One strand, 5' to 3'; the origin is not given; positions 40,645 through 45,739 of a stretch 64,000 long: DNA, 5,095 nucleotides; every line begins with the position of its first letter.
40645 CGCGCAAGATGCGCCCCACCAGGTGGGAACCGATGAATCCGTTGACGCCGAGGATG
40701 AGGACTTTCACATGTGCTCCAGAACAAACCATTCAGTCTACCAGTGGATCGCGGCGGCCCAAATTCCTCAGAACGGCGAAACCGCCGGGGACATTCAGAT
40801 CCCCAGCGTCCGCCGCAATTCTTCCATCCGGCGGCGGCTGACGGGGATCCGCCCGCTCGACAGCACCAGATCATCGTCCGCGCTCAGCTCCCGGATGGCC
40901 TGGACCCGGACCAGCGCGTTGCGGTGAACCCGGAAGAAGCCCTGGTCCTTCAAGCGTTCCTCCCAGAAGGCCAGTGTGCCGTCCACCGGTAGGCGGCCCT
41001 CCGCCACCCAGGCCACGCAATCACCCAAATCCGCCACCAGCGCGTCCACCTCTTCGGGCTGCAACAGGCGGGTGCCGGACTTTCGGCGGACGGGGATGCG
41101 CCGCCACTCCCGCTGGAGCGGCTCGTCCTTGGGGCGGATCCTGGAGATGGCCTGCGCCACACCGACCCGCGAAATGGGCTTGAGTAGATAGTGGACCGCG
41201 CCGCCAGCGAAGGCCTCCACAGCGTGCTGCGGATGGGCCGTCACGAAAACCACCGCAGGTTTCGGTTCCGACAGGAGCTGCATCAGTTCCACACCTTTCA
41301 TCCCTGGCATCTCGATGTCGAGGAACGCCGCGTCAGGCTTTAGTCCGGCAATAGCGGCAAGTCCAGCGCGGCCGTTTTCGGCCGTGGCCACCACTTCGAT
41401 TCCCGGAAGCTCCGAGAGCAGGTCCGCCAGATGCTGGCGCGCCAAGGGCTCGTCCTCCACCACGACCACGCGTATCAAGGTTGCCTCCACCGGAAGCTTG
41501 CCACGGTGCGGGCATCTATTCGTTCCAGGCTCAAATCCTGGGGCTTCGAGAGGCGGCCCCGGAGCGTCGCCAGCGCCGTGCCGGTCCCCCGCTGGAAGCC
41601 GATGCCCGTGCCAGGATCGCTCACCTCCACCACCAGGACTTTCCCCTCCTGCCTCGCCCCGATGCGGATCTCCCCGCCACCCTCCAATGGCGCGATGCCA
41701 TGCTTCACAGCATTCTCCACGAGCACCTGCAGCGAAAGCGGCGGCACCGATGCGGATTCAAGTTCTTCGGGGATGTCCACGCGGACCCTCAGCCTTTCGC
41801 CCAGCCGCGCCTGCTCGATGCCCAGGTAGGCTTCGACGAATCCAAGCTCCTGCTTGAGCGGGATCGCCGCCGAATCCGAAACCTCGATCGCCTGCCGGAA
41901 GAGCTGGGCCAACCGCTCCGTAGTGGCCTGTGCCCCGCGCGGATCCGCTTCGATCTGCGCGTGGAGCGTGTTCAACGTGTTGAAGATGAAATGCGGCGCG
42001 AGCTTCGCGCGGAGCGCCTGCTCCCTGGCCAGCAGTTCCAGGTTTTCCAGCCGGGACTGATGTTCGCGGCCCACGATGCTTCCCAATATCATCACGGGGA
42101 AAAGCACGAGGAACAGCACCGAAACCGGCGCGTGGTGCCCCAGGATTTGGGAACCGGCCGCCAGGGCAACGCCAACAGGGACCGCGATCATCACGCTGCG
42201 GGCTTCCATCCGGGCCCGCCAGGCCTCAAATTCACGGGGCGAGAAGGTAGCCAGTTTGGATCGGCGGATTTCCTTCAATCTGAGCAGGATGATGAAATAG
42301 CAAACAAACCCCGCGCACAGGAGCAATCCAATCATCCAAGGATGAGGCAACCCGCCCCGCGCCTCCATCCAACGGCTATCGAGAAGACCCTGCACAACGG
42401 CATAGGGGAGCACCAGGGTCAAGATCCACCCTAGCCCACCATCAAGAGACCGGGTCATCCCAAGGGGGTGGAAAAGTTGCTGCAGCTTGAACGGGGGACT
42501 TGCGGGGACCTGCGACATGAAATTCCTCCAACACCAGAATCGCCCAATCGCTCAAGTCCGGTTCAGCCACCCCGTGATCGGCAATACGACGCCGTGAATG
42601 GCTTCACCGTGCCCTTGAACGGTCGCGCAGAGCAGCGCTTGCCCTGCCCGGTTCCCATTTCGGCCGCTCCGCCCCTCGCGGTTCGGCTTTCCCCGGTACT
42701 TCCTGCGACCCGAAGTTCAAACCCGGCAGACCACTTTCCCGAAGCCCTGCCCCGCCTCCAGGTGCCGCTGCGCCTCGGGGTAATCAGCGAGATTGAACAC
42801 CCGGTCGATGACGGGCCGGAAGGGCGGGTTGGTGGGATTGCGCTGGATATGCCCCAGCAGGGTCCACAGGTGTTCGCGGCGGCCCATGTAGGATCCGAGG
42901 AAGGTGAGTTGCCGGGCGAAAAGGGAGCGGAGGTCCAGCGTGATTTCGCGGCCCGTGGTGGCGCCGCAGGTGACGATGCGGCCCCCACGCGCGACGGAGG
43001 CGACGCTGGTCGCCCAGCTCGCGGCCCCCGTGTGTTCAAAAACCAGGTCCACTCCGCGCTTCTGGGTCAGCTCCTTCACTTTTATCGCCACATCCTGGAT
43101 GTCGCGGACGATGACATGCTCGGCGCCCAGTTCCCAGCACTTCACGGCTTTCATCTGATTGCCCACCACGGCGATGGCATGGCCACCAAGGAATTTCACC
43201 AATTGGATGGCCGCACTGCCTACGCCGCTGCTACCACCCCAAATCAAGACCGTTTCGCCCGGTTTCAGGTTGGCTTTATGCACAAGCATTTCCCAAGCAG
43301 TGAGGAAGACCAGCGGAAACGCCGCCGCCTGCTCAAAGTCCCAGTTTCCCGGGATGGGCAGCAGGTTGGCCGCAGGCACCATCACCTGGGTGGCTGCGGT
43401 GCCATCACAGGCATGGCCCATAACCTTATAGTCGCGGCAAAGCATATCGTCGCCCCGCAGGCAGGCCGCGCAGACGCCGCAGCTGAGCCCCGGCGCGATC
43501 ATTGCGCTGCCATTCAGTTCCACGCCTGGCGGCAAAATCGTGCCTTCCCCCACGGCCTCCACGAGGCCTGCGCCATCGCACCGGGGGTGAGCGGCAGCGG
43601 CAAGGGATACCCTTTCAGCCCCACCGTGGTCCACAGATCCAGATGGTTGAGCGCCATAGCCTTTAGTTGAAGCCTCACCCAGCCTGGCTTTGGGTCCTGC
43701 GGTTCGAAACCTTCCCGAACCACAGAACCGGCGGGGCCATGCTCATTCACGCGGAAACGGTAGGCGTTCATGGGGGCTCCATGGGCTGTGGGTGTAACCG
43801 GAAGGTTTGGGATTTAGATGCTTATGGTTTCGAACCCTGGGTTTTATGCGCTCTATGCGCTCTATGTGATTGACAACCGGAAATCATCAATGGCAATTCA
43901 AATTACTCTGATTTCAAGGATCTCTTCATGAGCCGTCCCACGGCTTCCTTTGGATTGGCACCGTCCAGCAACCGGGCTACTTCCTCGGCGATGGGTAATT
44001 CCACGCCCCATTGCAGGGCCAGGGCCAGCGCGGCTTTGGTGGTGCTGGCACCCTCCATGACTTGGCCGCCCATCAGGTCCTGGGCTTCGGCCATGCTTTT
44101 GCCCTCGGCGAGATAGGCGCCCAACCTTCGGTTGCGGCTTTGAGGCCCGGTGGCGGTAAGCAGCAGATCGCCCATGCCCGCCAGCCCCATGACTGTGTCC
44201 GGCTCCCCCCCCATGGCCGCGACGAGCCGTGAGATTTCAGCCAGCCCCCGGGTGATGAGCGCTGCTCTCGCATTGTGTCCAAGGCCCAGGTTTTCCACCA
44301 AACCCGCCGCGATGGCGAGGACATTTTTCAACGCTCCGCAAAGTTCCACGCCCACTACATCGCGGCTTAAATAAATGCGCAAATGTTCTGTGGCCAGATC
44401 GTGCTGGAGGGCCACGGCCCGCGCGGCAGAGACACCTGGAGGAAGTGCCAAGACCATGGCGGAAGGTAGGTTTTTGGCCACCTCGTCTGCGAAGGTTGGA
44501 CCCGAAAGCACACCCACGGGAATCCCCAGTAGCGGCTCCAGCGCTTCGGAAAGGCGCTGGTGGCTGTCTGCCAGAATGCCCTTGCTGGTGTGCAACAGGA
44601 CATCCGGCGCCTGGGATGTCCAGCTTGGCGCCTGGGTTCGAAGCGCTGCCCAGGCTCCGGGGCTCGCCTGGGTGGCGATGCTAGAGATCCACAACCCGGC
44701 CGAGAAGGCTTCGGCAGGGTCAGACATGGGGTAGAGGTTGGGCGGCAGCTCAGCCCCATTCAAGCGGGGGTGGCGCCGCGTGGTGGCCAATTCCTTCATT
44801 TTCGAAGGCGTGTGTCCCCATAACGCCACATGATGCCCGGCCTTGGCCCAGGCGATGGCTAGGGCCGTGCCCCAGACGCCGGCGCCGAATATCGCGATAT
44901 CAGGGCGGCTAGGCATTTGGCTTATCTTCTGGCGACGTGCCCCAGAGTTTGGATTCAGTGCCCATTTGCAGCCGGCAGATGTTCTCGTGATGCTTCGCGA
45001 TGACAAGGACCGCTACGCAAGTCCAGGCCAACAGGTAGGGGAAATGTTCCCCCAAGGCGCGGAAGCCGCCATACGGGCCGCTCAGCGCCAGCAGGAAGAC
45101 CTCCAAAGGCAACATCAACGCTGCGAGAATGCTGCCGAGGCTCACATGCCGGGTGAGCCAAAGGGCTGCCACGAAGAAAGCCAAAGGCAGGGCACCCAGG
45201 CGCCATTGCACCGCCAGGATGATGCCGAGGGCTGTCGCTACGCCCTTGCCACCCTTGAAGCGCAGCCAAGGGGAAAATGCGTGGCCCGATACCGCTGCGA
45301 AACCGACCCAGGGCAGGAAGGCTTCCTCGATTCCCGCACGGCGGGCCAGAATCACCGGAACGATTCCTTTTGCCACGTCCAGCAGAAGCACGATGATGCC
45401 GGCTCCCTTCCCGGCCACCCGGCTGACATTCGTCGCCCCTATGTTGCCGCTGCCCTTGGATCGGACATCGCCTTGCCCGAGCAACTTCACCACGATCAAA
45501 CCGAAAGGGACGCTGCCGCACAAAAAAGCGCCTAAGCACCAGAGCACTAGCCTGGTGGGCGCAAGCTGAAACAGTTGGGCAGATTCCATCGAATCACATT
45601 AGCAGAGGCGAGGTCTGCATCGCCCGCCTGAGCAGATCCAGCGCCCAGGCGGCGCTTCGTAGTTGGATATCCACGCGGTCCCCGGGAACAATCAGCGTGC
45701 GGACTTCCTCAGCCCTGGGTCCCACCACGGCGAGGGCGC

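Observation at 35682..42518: Envelope-modification gene cluster: LytS/LytTR two-component system, then standalone ArnA dehydrogenase domain, two GT-C ArnT-like transferases and an ArnE-like gene, all on one strand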

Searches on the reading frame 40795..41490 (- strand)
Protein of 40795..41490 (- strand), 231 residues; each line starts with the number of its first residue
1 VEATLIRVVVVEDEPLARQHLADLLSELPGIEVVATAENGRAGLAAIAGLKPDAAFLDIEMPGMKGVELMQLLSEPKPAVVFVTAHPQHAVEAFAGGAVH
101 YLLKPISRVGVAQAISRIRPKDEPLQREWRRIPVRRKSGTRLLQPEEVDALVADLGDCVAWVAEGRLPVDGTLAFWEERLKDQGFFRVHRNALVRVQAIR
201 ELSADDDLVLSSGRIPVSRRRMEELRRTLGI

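Call 4: search_protein_families(library=pfam, proteins=[window:40795-41490:-], max_evalue=0.01)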
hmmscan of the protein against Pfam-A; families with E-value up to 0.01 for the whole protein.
window:40795-41490:- (231 aa): 2 families
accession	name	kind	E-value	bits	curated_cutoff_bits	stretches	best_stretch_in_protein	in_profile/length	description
PF00072.30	Response_reg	-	4e-22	78.9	30.2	1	8-114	1-109/111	Response regulator receiver domain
PF04397.21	LytTR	-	1e-14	54.9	22.6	1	140-229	3-97/98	LytTr DNA-binding domain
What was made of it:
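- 40795..41490 (-): Response regulator, 231 aa, with receiver and LytTR DNA-binding domains. It overlaps the kinase gene by 16 nt, so the two look like one operon, kinase first. Pfam (call 4).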

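Call 5: search_protein_families(library=ncbifam, proteins=[window:40795-41490:-], max_evalue=0.01)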
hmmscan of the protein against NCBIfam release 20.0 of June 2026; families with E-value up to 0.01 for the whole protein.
window:40795-41490:- (231 aa): 81 families (the best 25 are shown)
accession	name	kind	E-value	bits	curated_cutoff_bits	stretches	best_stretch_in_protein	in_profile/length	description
NF008677.0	PRK11697.1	equivalog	1.1e-42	146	246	1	6-231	2-237/238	two-component system response regulator BtsR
NF010684.1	PRK14084.1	equivalog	2.1e-25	89.9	375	1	7-203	2-221/254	response regulator transcription factor LytR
NF001965.0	PRK00742.1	subfamily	1.7e-18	67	293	1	6-109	4-112/357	chemotaxis-specific protein-glutamate methyltransferase CheB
NF007935.0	PRK10651.1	equivalog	3.4e-16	59.1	250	1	6-108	7-113/216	two-component system response regulator NarL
NF009206.0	PRK12555.1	subfamily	2.4e-15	56.4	342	1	6-110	1-110/340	chemotaxis-specific protein-glutamate methyltransferase CheB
NF052445.1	RespRegMctR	equivalog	4.7e-14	52.3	300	1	6-118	2-118/205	two-component system response regulator MctR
TIGR02875.1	spore_0_A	equivalog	3e-13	49.6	200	1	6-121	3-124/262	sporulation transcription factor Spo0A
NF011896.0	PRK15369.1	equivalog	6e-13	48.9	242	1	6-114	4-116/211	two component system response regulator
NF008469.0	PRK11361.1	equivalog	1.7e-12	46.8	714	1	5-107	4-108/461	acetoacetate metabolism transcriptional regulator AtoC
NF045505.1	RR_RssB_Pseudo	equivalog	6.3e-12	45.2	700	1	2-114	2-116/394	two-component system response regulator RssB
NF052596.1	RR_EAL_PvrR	equivalog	6.6e-11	41.4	580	1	6-131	4-130/398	response regulator cyclic di-GMP phosphodiesterase PvrR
NF006900.1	PRK09390.1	equivalog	1.7e-10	40.8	255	1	7-117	6-118/203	response regulator FixJ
NF041733.1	resp_reg_CseB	equivalog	3.5e-10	39.7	350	1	7-119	2-112/228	two-component system response regulator CseB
NF009973.0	PRK13435.1-4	equivalog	4.8e-10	39.6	158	1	5-116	8-119/154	response regulator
NF008176.1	PRK10923.1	equivalog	5.1e-10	38.5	620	1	8-116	6-120/469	nitrogen regulation protein NR(I)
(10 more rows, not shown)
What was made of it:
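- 40795..41490 (-): NCBIfam BtsR 146 bits (cutoff 246) and LytR 89.9 bits (cutoff 375) (call 5).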

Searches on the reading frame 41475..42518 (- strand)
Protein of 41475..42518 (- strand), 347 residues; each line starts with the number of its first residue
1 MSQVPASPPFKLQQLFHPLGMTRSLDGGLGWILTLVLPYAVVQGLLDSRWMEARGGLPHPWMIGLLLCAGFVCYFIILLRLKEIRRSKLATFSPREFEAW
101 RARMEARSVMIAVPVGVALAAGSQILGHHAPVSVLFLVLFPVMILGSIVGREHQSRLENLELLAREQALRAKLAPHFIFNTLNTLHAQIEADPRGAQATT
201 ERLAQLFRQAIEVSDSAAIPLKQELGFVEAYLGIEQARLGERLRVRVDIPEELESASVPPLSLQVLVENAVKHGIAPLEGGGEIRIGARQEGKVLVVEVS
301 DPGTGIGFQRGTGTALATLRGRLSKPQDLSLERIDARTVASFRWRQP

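Call 4: search_protein_families(library=pfam, proteins=[window:41475-42518:-], max_evalue=0.01)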
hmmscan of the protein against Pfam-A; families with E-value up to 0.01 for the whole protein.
window:41475-42518:- (347 aa): 2 families
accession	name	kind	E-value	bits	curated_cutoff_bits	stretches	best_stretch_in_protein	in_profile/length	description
PF06580.19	His_kinase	-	8.7e-21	74.4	25.2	1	166-243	3-81/81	Histidine kinase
PF02518.31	HATPase_c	-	0.00017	22.4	26.4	1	263-306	10-49/111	Histidine kinase-, DNA gyrase B-, and HSP90-like ATPase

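Call 5: search_protein_families(library=ncbifam, proteins=[window:41475-42518:-], max_evalue=0.01)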
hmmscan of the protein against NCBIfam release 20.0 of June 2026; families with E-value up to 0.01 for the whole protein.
window:41475-42518:- (347 aa): 2 families
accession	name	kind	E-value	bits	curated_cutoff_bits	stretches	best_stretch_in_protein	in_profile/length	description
NF041880.1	EPS_EpsF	equivalog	0.00023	19.8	900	1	184-308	306-434/492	response regulator EpsF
TIGR02966.1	phoR_proteo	equivalog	0.0082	15.2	334.2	0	263-307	234-274/333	phosphate regulon sensor histidine kinase PhoR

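Call 29: find_related_loci(query=window:41475-42518:-, collection=metagenome_contigs, flank=8000)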
Query window:41475-42518:- (347 aa) in metagenome_contigs; peptide patterns used: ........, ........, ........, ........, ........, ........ (x = any residue, [..] = any of these).
600 stretches matched a pattern (row limit reached: there are more); 575 encode a relative of the query (tblastn E <= 1e-3); the best 80 are kept; 80 distinct loci.
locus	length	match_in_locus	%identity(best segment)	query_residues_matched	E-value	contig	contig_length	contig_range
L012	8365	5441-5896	49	154-305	4e-41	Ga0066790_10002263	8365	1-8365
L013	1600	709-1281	41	154-339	8e-41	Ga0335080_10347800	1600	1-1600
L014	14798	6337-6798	47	154-309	9e-40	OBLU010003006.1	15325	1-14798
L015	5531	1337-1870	48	153-323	3e-39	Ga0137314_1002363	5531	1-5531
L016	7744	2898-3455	42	131-306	9e-39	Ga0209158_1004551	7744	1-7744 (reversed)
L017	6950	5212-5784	43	154-339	4e-39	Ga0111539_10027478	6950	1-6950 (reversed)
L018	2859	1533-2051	44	154-336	3e-39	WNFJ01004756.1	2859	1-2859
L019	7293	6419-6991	42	154-339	5e-39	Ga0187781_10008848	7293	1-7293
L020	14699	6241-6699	45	154-306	2e-38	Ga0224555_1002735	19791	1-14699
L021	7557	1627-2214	43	154-339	1e-38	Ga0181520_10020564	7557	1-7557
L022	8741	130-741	38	94-308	4e-38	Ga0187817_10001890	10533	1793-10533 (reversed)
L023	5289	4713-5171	48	154-306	3e-38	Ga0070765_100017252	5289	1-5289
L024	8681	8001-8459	45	154-306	2e-38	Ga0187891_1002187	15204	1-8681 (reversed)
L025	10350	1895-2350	47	154-305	4e-38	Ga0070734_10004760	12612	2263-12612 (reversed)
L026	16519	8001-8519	43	154-336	1e-37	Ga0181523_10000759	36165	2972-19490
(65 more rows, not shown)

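Call 69: search_solved_structures(query=window:41475-42518:-, max_evalue=0.001)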
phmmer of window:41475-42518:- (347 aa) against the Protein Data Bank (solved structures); distinct sequences matched with E-value up to 0.001: 1.
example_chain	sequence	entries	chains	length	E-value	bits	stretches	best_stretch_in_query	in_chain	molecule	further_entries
6swj_A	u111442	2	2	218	4.9e-16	62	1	172-310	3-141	Histidine kinase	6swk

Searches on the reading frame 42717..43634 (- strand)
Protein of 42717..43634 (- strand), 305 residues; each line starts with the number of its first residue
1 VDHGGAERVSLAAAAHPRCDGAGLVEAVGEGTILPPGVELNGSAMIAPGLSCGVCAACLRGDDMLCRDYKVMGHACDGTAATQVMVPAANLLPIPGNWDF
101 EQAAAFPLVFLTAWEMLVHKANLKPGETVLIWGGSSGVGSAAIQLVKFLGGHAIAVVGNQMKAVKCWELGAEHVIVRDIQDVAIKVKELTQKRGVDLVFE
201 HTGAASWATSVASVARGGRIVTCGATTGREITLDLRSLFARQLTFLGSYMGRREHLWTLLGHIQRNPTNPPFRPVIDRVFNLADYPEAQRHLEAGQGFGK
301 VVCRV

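Call 4: search_protein_families(library=pfam, proteins=[window:42717-43634:-], max_evalue=0.01)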
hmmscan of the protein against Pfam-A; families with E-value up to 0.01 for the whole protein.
window:42717-43634:- (305 aa): 3 families
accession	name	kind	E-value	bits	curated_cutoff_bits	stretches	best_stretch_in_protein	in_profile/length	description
PF00107.32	ADH_zinc_N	-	4.8e-26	91.7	31.8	1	137-258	1-122/129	Zinc-binding dehydrogenase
PF13602.12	ADH_zinc_N_2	-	1.1e-15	59.2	27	1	169-302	1-133/134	Zinc-binding dehydrogenase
PF08240.17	ADH_N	-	4.5e-08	33.7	23.5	1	16-95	35-103/104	Alcohol dehydrogenase GroES-like domain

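Call 5: search_protein_families(library=ncbifam, proteins=[window:42717-43634:-], max_evalue=0.01)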
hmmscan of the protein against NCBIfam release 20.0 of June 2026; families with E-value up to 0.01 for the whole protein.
window:42717-43634:- (305 aa): 27 families (the best 25 are shown)
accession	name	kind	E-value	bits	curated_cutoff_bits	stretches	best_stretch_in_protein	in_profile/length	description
TIGR02824.1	quinone_pig3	subfamily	3.3e-50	170.9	296.8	1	66-304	80-324/325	putative NAD(P)H quinone oxidoreductase, PIG3 family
TIGR01751.1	crot-CoA-red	equivalog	9e-45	153.1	378.55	2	20-183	84-247/398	crotonyl-CoA carboxylase/reductase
NF010344.0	PRK13771.1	subfamily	3e-29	102.1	349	1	51-303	89-331/334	putative alcohol dehydrogenase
NF041172.1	AcrlCoa_red_Thmprot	equivalog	9.2e-28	97.1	500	1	53-303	91-332/334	acryloyl-CoA reductase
TIGR00692.1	tdh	equivalog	7.8e-24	84.3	458.35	1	22-302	64-337/340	L-threonine 3-dehydrogenase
NF008024.0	PRK10754.1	subfamily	6.5e-23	81.3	348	1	70-238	85-253/327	NADPH:quinone reductase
NF006940.0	PRK09422.1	equivalog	7.1e-23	81.1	344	1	21-257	60-292/338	alcohol dehydrogenase AdhP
NF003808.0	PRK05396.1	equivalog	2e-22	79.5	380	1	50-303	91-338/341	L-threonine 3-dehydrogenase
TIGR02823.1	oxido_YhdH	subfamily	5.6e-20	71.4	297.25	1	59-305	77-324/324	acrylyl-CoA reductase family protein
NF047908.1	AldhRedAhr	equivalog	6.4e-19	68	470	1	51-302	93-332/335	NADPH-dependent aldehyde reductase Ahr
NF041097.1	keto_inos_dh_IolM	equivalog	1.2e-17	63.7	450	1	50-249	123-335/389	scyllo-inosose 3-dehydrogenase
NF041183.1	Pks2_ls1_myc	equivalog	5.6e-17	59.9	2400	1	70-302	1489-1726/2086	sulfolipid-1 biosynthesis phthioceranic/hydroxyphthioceranic acid synthase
TIGR03989.1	Rxyl_3153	subfamily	1.2e-15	57.6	440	1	71-251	132-316/370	NDMA-dependent alcohol dehydrogenase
TIGR02817.1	adh_fam_1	subfamily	2.9e-14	53.3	284.05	1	94-219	112-242/336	zinc-binding alcohol dehydrogenase family protein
NF051456.1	acrylyl_AcuI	equivalog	3e-14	52.6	440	1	60-247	79-265/325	acrylyl-CoA reductase (NADPH)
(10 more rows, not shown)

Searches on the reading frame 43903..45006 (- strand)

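Call 19: search_protein_families(library=pfam, proteins=[window:43903-45006:-], max_evalue=0.01)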
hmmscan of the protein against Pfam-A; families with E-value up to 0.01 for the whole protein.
window:43903-45006:- (367 aa): 7 families
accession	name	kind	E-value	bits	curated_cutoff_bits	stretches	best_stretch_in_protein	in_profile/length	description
PF07479.19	NAD_Gly3P_dh_C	-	8.4e-51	172.4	25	1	216-355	1-140/142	NAD-dependent glycerol-3-phosphate dehydrogenase C-terminus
PF01210.29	NAD_Gly3P_dh_N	-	4.9e-30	105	23.1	1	37-188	2-152/158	NAD-dependent glycerol-3-phosphate dehydrogenase N-terminus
PF20618.3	GPD_NAD_C_bact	-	3.4e-18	66.4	27.6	1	276-343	1-66/66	Bacterial GPD, NAD-dependent C-terminal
PF03446.21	NAD_binding_2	-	0.00028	21.4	21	1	36-77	1-42/161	NAD binding domain of 6-phosphogluconate dehydrogenase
PF03807.23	F420_oxidored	-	0.0016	19.5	21.6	1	37-76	2-43/94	NADP oxidoreductase coenzyme F420-dependent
PF10727.15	Rossmann-like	-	0.0037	17.5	23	1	32-77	12-57/131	Rossmann-like domain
PF02558.23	ApbA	-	0.0069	16.4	22.2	0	37-75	1-38/150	Ketopantoate reductase PanE/ApbA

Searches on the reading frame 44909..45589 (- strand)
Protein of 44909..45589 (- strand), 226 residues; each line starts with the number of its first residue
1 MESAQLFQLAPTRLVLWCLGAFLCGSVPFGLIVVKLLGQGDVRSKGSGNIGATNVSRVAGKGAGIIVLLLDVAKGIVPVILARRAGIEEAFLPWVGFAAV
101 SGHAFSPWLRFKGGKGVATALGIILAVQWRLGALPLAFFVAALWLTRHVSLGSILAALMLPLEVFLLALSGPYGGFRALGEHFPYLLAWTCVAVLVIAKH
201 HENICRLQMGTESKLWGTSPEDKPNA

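Call 19: search_protein_families(library=pfam, proteins=[window:44909-45589:-], max_evalue=0.01)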
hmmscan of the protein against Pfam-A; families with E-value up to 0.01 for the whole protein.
window:44909-45589:- (226 aa): 1 family
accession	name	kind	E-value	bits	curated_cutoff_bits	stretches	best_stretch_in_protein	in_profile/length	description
PF02660.20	G3P_acyltransf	-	4.2e-52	177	24.1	1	21-207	2-164/164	Glycerol-3-phosphate acyltransferase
